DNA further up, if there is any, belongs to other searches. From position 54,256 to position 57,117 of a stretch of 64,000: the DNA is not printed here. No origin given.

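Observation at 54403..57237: FMN riboswitch with its own promoter box and terminator platform gating a stand-alone TonB-dependent receptor, a candidate outer-membrane flavin importer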

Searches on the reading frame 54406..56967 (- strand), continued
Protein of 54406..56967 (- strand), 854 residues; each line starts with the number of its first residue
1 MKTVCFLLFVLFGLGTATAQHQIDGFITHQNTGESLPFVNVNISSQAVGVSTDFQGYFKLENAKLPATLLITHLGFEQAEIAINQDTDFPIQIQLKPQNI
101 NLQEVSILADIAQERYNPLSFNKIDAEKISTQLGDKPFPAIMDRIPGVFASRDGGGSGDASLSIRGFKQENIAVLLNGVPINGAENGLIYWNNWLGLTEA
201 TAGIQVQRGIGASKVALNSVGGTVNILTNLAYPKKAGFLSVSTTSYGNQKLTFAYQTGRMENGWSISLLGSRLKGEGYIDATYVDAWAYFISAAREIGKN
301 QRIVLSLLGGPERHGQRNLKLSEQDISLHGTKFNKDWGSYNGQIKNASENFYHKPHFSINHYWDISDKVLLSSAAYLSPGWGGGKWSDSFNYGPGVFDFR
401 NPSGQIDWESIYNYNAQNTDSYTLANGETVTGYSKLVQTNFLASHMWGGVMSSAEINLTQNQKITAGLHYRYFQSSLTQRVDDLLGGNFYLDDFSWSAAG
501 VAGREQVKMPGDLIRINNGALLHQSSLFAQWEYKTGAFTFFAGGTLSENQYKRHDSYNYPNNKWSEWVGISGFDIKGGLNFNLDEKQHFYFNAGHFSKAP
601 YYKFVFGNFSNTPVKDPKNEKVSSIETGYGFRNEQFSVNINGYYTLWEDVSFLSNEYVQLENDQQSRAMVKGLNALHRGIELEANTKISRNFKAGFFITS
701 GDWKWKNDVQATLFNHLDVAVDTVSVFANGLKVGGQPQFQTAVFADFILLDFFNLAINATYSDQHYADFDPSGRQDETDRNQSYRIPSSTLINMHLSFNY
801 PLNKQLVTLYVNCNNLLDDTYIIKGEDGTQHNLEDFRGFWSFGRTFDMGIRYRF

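Call 17: find_related_loci(query=A1, collection=genome_contigs, flank=6000)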
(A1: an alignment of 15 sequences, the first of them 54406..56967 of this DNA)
Query A1 (854 aa) in genome_contigs; peptide patterns used: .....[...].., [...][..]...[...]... (x = any residue, [..] = any of these).
347 stretches matched a pattern; 309 encode a relative of the query (tblastn E <= 1e-3); the best 80 are kept; 80 distinct loci.
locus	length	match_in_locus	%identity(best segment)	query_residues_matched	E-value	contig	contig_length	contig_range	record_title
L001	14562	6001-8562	78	1-854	0e+0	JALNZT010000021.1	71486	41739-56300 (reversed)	MAG: Bacteroidales bacterium isolate SO_2017_LW2 bin 112 scaffold_263_c1_LW138R_2017, whole genome shotgun sequence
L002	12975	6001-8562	65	1-854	0e+0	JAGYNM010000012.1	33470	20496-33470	MAG: Bacteroidales bacterium isolate M55B145 12, whole genome shotgun sequence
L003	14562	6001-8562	65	1-854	0e+0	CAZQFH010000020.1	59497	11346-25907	MAG TPA_asm: uncultured Lentimicrobiaceae bacterium isolate SRP118108_co5_538 genome assembly, contig: NODE_263_length_5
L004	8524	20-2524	67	20-854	0e+0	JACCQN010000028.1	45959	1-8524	MAG: Bacteroidales bacterium isolate MIC098Bin9 NODE_135_length_45959_cov_10.507472, whole genome shotgun sequence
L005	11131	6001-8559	65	1-854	0e+0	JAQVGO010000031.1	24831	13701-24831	MAG: Bacteroidales bacterium isolate STE_184 NODE_4244_length_24831_cov_11.875972_Sandtown_E, whole genome shotgun seque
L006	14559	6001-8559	65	1-854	0e+0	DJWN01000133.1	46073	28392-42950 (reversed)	MAG TPA_asm: Bacteroidales bacterium UBA6229 UBA6229_contig_76531, whole genome shotgun sequence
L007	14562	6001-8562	57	1-854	0e+0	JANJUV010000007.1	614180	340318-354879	MAG: Bacteroidales bacterium isolate RXS2_metabat.bin.32 RXS2_k141_22577, whole genome shotgun sequence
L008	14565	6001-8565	56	1-854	0e+0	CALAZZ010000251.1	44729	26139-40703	MAG TPA_asm: uncultured Bacteroidales bacterium isolate SRR7299214_bin.157_CONCOCT_v1.1_MAG genome assembly, contig: ERZ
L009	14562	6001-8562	55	1-854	0e+0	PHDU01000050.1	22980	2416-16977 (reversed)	MAG: Bacteroidetes bacterium HGW-Bacteroidetes-1 bjp_ig2103_scaffold_1064, whole genome shotgun sequence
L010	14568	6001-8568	57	2-854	0e+0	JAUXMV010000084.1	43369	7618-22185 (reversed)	MAG: Bacteroidales bacterium isolate C1_concoct.bin.122 C1_k141_223069, whole genome shotgun sequence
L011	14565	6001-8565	54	1-854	0e+0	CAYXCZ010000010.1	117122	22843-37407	MAG TPA_asm: uncultured Lentimicrobiaceae bacterium isolate binchicken_co113_232 genome assembly, contig: NODE_152_lengt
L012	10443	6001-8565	55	1-854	0e+0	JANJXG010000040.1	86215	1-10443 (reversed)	MAG: Bacteroidales bacterium isolate RS341_metabat.bin.19 RS341_k141_168812, whole genome shotgun sequence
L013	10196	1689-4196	56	17-854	0e+0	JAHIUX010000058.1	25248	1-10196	MAG: Bacteroidetes bacterium isolate MM_PC_MetaG.mb.41 MM_PC_MetaG.mb.41_k141_1394674, whole genome shotgun sequence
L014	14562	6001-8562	54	1-854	0e+0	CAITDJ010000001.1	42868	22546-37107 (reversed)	MAG: uncultured Bacteroidetes bacterium isolate Loclat_bin-05130 genome assembly, contig: bin-05130:001/155, whole genom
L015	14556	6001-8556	54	1-853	0e+0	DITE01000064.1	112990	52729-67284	MAG TPA_asm: Bacteroidales bacterium UBA6192 UBA6192_contig_32809, whole genome shotgun sequence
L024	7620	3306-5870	52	1-854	0e+0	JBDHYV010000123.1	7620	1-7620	MAG: Bacteroidales bacterium isolate AS-MESO-OLR.112 NODE_35418_length_7620_cov_4.519289, whole genome shotgun sequence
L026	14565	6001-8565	51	1-854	0e+0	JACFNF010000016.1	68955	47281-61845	MAG: Bacteroidales bacterium isolate BROCD017 NODE_425_length_68955_cov_60.299855, whole genome shotgun sequence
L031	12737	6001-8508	50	18-854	0e+0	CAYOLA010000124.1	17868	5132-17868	MAG TPA_asm: uncultured Bacteroidales bacterium isolate SRP067234_co1_51 genome assembly, contig: k99_802772, whole geno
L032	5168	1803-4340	50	1-854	0e+0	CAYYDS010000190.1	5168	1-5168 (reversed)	MAG TPA_asm: uncultured Lentimicrobiaceae bacterium isolate SRP192927_co5_546 genome assembly, contig: NODE_35401_length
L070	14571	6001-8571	46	1-854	0e+0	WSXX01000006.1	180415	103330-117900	MAG: Bacteroidetes bacterium isolate X3_MetaBAT.13 scaffold_30, whole genome shotgun sequence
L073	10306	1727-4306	44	1-854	0e+0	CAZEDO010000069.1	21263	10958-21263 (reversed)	MAG TPA_asm: uncultured Lentimicrobiaceae bacterium isolate SRP284006_co1_131 genome assembly, contig: NODE_4018_length_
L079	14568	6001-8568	45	1-854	0e+0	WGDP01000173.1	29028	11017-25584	MAG: Bacteroidales bacterium isolate S145_9 k151_216872, whole genome shotgun sequence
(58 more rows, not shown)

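Call 49: search_solved_structures(query=window:54406-56967:-, max_evalue=0.01)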
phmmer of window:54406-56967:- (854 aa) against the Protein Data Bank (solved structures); distinct sequences matched with E-value up to 0.01: 0.

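Call 59: predict_structure(alignment_id=A4)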
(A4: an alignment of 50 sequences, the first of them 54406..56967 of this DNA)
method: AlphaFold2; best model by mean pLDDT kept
length: 854 residues; sequences in the alignment: 50
mean_pLDDT: 84.4   pTM: 0.78
mean pLDDT of the five models: 84.4, 83.3, 81.1, 79.7, 71.5
residues with pLDDT >= 90: 359; 70-90: 392; 50-70: 78; < 50: 25
segments of 3 or more residues with pLDDT < 50: 14-19, 98-109
pLDDT, mean of each block of 10 residues (from residue 1): 67 49 85 72 73 78 79 72 81 68 39 62 83 87 89 66 87 81 57 76 81 61 80 80 93 91 89 88 88 86 89 72 91 88 86 88 83 90 89 86 92 94 94 94 91 88 90 92 95 87 94 92 92 89 90 92 93 89 87 89 80 82 91 86 93 64 66 93 91 94 94 75 88 93 93 92 93 85 95 93 87 94 91 92 92 93
secondary structure, 60 per line:
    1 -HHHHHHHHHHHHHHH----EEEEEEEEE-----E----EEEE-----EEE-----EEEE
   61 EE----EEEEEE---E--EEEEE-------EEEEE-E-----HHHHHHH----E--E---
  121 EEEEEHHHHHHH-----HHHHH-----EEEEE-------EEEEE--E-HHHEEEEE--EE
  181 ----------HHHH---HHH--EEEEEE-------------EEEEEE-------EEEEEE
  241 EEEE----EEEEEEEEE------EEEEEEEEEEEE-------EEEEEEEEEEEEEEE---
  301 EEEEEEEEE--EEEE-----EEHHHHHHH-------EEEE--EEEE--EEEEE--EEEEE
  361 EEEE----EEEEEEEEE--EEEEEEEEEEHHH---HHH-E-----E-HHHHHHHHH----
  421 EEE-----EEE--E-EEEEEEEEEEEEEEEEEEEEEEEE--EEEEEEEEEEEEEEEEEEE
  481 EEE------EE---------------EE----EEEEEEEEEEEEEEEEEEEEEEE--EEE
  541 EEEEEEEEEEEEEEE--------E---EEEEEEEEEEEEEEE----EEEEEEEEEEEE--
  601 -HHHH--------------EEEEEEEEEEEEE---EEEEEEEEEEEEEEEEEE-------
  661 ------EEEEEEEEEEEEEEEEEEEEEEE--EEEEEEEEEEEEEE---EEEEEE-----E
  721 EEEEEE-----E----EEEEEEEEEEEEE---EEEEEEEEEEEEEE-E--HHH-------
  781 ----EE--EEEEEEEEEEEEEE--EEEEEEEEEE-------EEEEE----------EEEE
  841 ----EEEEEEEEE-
elements in order (helices of 4 or more, strands of 3 or more residues): H2-16 E21-29 E40-43 E49-51 E57-62 E67-72 E79-83 E91-95 H103-109 E121-125 H126-132 H138-142 E148-152 E160-164 E172-176 H191-194 E203-208 E222-227 E235-244 E249-257 E264-275 E283-297 E301-309 E312-315 H323-329 E337-340 E343-346 E349-353 E356-364 E369-377 E380-389 H408-416 E421-423 E429-431 E436-459 E462-483 E513-535 E538-555 E568-582 E587-598 H602-605 E620-632 E636-653 E667-689 E692-705 E709-714 E720-726 E737-749 E753-766 E789-802 E805-814 E822-826 E837-840 E845-853

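Call 65: fold_search(model_id=the predicted structure, library=pdb)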
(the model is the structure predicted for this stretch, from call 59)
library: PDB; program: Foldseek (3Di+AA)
matches with E <= 10: 844; with E <= 0.001: 378
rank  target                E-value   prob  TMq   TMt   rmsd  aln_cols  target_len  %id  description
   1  9c4o                  8.9e-39  1.00  0.63  0.80   6.0       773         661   14  Cryo-EM structure of PqqU with ligand PQQ (released 2024-06-19)
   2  6v81                  1.9e-35  1.00  0.64  0.82   5.7       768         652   14  The crystal structure of the outer-membrane transporter YncD (released 2020-05-06)
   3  1by3                  9.5e-34  1.00  0.61  0.74   7.1       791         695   14  FHUA FROM E. COLI (released 1999-01-13)
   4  6bpm_A                1.7e-33  1.00  0.59  0.70   7.3       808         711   13  The crystal structure of the Ferric-Catecholate import receptor Fiu from K12 E. coli: Closed form (C21) (released 2018-11-28)
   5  1by5_A                5.4e-33  1.00  0.61  0.74   7.2       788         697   14  FHUA FROM E. COLI, WITH ITS LIGAND FERRICHROME (released 1999-01-13)
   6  1kmp                  6.5e-33  1.00  0.63  0.81   5.6       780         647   13  Crystal structure of the Outer Membrane Transporter FecA Complexed with Ferric Citrate (released 2002-03-06)
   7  6h7v_B                6.9e-33  1.00  0.57  0.71   9.0       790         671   13  Crystal structure of BauA, the Ferric preacinetobactin receptor from Acinetobacter baumannii (released 2018-10-10)
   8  6h7v_A                7.3e-33  1.00  0.57  0.72   8.1       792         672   14  Crystal structure of BauA, the Ferric preacinetobactin receptor from Acinetobacter baumannii (released 2018-10-10)
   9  6h7f_A                1.1e-32  1.00  0.57  0.71   7.9       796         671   14  Crystal structure of BauA, the Ferric preacinetobactin receptor from Acinetobacter baumannii in complex with Fe3+-Prea (released 2018-10-10)
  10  8b14_A                1.3e-32  1.00  0.60  0.73   7.0       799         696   14  T5 Receptor Binding Protein pb5 in complex with its E. coli receptor FhuA (released 2023-02-08)
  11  5fp1                  1.6e-32  1.00  0.59  0.71   8.4       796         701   13  Crystal structure of the siderophore receptor PiuA from Acinetobacter baumannii (released 2016-05-11)
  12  6i96                  1.8e-32  1.00  0.62  0.77   6.5       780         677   15  Structure of the ferrioxamine B transporter FoxA from Pseudomonas aeruginosa in complex with ferrioxamine B (released 2019-08-28)
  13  1po3_B                2.7e-32  1.00  0.61  0.79   5.9       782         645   14  Crystal structure of ferric citrate transporter FecA in complex with ferric citrate (released 2003-11-18)
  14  2grx_A                2.7e-32  1.00  0.60  0.72   7.0       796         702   14  Crystal structure of TonB in complex with FhuA, E. coli outer membrane receptor for ferrichrome (released 2006-06-13)
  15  6e4v                  5.3e-32  1.00  0.59  0.73   8.4       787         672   13  The Crystal Structure of FhuE from E. coli in complex with its substrate Coprogen (released 2019-04-10)
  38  1nqe                  2.3e-30  1.00  0.55  0.83   6.1       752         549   14  OUTER MEMBRANE COBALAMIN TRANSPORTER (BTUB) FROM E. COLI (released 2003-04-29)
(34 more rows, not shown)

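Call 68: search_protein_families(library=pfam, proteins=[L070:8597-10009:+, L070:10492-11898:+, L024:6027-6638:+, L079:8629-10662:+, L079:10662-12089:+, L031:9487-10875:+, L070:10018-10401:-, L070:11925-12599:+, L070:12923-13405:+, L073:4815-6983:+], max_evalue=0.001)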
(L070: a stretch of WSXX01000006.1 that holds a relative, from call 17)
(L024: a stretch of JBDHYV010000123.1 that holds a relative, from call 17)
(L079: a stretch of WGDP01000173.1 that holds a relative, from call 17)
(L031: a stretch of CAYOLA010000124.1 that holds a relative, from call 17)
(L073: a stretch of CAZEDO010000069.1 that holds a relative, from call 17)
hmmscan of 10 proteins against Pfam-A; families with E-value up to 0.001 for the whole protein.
L070:8597-10009:+ (471 aa): 0 families

L070:10492-11898:+ (469 aa): 3 families
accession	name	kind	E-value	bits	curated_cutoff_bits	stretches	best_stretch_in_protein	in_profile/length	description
PF07690.21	MFS_1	-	2e-51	175.4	33.4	2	27-208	2-187/347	Major Facilitator Superfamily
PF00083.30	Sugar_tr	-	3.3e-08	33.3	22.3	1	56-189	46-185/452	Sugar (and other) transporter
PF05977.19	MFS_3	-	7.6e-07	28.4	27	1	71-197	60-191/524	Transmembrane secretion effector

L024:6027-6638:+ (204 aa): 2 families
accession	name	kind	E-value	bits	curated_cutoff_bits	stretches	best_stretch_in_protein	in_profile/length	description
PF01569.27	PAP2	-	4.8e-26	91.5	27.2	1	84-199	2-128/130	PAP2 superfamily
PF14378.12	PAP2_3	-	1.3e-09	38.6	27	1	59-190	38-189/190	PAP2 superfamily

L079:8629-10662:+ (678 aa): 0 families

L079:10662-12089:+ (476 aa): 1 family
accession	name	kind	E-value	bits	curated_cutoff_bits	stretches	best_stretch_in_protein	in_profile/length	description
PF18990.6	DUF5723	-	3.9e-72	244.5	26.8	1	44-423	1-376/376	Family of unknown function (DUF5723)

L031:9487-10875:+ (463 aa): 3 families
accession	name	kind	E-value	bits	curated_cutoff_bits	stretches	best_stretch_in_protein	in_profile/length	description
PF07690.21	MFS_1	-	4.8e-34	118.2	33.4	1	24-393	2-344/347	Major Facilitator Superfamily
PF13347.12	MFS_2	-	2.3e-06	26.9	27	1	199-367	176-341/427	MFS/sugar transport protein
PF12832.13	MFS_1_like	-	0.00052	19.6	25.2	1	265-354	13-101/373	MFS_1 like family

L070:10018-10401:- (128 aa): 1 family
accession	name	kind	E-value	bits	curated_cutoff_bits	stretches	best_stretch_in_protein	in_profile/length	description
PF03625.19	DUF302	-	3.6e-26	91.3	23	1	35-98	1-63/63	Domain of unknown function DUF302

L070:11925-12599:+ (225 aa): 4 families
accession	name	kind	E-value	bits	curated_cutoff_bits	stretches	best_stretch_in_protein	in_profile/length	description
PF01370.27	Epimerase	-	3.8e-09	36.7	20.9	1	9-205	1-227/240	NAD dependent epimerase/dehydratase family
PF13460.12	NAD_binding_10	-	4.1e-08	33.7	27.2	1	13-128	1-110/184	NAD(P)H-binding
PF07993.18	NAD_binding_4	-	6.8e-07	29.1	20.1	0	13-105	3-97/258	Male sterility protein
PF08732.16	HIM1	-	1.2e-05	25.4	28.7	1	57-166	39-150/169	HIM1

L070:12923-13405:+ (161 aa): 1 family
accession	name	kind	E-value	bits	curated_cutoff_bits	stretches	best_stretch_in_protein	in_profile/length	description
PF09835.14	DUF2062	-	1.4e-11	45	27.4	1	13-155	4-143/147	Uncharacterized protein conserved in bacteria (DUF2062)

L073:4815-6983:+ (723 aa): 5 families
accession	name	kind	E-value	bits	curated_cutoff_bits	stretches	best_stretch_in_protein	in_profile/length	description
PF13855.12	LRR_8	-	8.2e-26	90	27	5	647-704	2-61/61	Leucine rich repeat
PF23598.1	LRR_14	-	4.8e-21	75.3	40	3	620-702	44-124/353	Leucine-rich repeat region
PF12799.13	LRR_4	-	1.6e-20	73.1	27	4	646-684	1-39/44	Leucine Rich repeats (2 copies)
PF00560.39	LRR_1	-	3.5e-14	50.3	20.6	0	647-668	1-23/23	Leucine Rich Repeat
PF23211.1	LRR_LRWD1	-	4.8e-06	26.9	28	1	619-705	12-99/190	Leucine-rich repeat and WD repeat-containing protein 1, LRR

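Call 88: find_encoding_contigs(protein=P0001, flank=10000, max_places=3)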
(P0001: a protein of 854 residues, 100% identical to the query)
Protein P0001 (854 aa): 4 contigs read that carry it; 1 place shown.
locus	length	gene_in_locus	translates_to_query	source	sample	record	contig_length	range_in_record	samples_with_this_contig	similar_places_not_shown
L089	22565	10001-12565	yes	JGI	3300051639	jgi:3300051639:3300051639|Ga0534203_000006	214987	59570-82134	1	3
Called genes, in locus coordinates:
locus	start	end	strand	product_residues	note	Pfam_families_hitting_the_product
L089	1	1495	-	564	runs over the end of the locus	PF07837:FTCD_N, PF02971:FTCD, PF04961:FTCD_C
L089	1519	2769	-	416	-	PF01979:Amidohydro_1, PF07969:Amidohydro_3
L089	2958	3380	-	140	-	PF12760:Zn_ribbon_IS1595 (weak)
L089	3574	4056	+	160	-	PF00085:Thioredoxin, PF00578:AhpC-TSA (weak), PF13098:Thioredoxin_2 (weak)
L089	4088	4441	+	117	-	PF00085:Thioredoxin, PF14595:Thioredoxin_9 (weak), PF13098:Thioredoxin_2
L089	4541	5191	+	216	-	PF08889:WbqC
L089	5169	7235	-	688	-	PF07697:7TMR-HDED, PF07698:7TM-7TMR_HD, PF01966:HD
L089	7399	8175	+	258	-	PF06347:SH3_4 (faint), PF08239:SH3_3, PF18348:SH3_16, PF00877:NLPC_P60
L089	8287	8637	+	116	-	-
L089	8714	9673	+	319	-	PF00890:FAD_binding_2 (faint), PF01134:GIDA (faint), PF01266:DAO (faint), PF01946:Thi4 (faint), PF03486:HI0933_like (faint), PF07992:Pyr_redox_2, PF13738:Pyr_redox_3, PF00070:Pyr_redox, +1 more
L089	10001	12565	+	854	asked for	PF13715:CarbopepD_reg_2, PF07715:Plug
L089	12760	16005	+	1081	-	PF13620:CarboxypepD_reg, PF13715:CarbopepD_reg_2, PF25183:OMP_b-brl_4, PF00593:TonB_dep_Rec_b-barrel (weak), PF25183:OMP_b-brl_4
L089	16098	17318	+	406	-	PF01663:Phosphodiest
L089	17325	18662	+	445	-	PF16655:PhoD_N (weak), PF25077:DUF7800, PF09423:PhoD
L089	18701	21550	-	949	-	PF05170:AsmA, PF05359:DUF748, PF28068:Scy (weak)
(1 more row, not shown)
